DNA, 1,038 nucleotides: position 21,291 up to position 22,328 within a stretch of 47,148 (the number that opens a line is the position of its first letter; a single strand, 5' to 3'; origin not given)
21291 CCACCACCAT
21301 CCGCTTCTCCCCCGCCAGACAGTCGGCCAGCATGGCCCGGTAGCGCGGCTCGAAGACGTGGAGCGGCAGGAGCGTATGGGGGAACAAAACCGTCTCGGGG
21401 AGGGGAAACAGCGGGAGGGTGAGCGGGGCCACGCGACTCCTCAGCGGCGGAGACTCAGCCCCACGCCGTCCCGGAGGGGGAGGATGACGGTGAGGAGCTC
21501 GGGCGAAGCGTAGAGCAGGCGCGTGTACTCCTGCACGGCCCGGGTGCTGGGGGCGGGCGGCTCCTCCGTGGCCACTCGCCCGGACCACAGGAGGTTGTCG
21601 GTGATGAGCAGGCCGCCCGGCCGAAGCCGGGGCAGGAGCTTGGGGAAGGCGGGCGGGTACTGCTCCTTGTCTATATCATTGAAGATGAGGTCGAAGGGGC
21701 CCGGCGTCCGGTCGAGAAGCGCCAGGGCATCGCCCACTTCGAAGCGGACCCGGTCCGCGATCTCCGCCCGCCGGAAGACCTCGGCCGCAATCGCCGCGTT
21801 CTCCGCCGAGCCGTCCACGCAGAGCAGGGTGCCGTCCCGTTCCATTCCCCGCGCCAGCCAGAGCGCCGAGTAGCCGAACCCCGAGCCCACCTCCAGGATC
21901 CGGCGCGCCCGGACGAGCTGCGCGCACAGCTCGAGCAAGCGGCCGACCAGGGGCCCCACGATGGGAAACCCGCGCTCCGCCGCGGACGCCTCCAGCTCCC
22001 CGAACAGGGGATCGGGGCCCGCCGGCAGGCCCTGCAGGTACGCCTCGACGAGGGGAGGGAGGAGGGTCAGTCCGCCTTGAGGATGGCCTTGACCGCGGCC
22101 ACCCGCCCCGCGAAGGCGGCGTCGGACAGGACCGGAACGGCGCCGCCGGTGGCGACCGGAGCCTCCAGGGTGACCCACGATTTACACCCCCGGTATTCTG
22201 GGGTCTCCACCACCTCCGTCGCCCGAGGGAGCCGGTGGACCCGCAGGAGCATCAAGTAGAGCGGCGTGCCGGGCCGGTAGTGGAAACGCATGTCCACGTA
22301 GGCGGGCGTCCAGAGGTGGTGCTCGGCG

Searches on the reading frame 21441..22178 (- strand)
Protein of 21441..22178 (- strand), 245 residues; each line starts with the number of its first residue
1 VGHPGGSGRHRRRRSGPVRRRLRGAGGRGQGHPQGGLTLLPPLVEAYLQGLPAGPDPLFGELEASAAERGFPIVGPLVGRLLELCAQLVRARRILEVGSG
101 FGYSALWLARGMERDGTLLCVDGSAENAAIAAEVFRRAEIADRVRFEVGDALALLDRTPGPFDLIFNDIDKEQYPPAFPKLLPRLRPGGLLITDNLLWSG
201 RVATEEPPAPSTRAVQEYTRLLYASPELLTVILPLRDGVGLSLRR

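Call 13: search_protein_families(library=pfam, proteins=[window:21441-22178:-], max_evalue=0.01)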
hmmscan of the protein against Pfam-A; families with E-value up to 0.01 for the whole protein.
window:21441-22178:- (245 aa): 8 families
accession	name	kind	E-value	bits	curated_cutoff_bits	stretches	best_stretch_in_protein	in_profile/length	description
PF01596.23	Methyltransf_3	-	1.8e-34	119.3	22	1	77-244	31-203/204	O-methyltransferase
PF13578.12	Methyltransf_24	-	3.3e-16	60.5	26.3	1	95-195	1-104/105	Methyltransferase domain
PF13649.12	Methyltransf_25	-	5e-10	40.4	27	1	94-189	1-97/97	Methyltransferase domain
PF01135.25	PCMT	-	5.8e-09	36.5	20.3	1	78-192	62-170/210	Protein-L-isoaspartate(D-aspartate) O-methyltransferase (PCMT)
PF13847.12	Methyltransf_31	-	1.6e-06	28.3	27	1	91-169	4-84/145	Methyltransferase domain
PF08241.18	Methyltransf_11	-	4.7e-05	24.4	21.2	1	95-167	1-66/95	Methyltransferase domain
PF08242.18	Methyltransf_12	-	0.00017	22.6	30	1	95-166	1-70/98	Methyltransferase domain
PF05175.20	MTS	-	0.0094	16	23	0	88-165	30-102/170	Methyltransferase small domain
